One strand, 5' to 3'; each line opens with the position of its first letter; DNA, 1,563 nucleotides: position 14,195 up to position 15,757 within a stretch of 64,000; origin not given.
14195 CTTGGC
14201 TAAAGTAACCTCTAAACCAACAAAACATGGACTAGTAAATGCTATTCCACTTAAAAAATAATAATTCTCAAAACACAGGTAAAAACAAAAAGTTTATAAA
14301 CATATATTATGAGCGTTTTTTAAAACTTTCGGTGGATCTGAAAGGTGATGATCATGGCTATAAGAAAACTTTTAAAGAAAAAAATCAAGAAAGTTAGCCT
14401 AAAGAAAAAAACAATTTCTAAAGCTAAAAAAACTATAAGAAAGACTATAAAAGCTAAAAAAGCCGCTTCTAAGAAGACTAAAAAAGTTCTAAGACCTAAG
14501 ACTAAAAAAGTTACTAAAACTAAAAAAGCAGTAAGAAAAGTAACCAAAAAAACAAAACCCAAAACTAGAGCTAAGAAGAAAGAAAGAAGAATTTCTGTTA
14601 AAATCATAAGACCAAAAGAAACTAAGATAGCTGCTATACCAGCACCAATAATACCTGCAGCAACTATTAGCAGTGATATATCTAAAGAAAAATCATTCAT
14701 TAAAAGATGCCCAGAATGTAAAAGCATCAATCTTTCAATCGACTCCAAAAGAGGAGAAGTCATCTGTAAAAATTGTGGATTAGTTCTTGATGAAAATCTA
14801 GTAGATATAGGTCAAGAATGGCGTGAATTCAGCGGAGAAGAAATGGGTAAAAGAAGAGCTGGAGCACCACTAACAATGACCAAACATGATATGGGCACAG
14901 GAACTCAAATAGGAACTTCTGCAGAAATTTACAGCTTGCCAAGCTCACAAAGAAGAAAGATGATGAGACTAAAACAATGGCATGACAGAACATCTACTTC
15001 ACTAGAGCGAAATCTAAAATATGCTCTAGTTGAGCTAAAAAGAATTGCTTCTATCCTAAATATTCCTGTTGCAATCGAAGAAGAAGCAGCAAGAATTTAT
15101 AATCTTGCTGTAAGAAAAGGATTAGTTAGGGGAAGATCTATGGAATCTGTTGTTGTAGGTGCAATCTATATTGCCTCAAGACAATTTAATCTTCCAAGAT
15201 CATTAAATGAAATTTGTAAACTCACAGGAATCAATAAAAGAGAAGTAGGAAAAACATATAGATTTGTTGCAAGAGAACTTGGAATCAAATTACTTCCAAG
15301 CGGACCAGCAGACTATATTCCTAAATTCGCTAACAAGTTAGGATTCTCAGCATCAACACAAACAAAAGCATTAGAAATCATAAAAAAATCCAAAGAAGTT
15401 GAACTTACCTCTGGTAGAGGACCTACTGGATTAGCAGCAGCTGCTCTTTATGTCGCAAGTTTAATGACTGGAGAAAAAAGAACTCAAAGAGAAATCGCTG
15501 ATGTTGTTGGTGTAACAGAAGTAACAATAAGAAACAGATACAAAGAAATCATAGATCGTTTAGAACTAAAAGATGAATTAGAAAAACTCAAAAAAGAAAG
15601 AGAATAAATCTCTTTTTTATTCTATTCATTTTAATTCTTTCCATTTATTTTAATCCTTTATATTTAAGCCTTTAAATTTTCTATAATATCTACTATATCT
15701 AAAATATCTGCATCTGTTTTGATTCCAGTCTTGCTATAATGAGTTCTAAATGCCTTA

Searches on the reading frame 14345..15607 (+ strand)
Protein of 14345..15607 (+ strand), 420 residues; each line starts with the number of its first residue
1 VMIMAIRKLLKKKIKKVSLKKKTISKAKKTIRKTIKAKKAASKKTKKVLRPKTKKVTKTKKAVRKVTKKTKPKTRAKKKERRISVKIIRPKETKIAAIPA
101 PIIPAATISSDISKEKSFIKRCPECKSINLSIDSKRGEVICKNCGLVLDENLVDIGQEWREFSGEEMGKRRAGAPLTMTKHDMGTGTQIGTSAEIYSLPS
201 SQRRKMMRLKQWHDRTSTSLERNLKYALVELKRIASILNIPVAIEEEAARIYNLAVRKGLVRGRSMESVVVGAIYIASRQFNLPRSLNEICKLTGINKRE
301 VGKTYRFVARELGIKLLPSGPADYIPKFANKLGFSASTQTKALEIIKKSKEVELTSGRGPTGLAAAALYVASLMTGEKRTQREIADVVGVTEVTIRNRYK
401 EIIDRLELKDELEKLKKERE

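Call 53: search_protein_families(library=pfam, proteins=[window:14345-15607:+], max_evalue=0.0001)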
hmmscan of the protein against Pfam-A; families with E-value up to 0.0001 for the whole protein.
window:14345-15607:+ (420 aa): 3 families
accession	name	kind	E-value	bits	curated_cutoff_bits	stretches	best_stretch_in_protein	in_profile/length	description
PF00382.24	TFIIB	-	3.5e-46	155.6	23.6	2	320-403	7-90/92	Transcription factor TFIIB repeat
PF08271.17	Zn_Ribbon_TF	-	1.1e-15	57.3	29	1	121-162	2-43/43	TFIIB zinc-binding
PF04545.22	Sigma70_r4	-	4.8e-06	26.4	24.1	0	376-406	18-48/50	Sigma-70, region 4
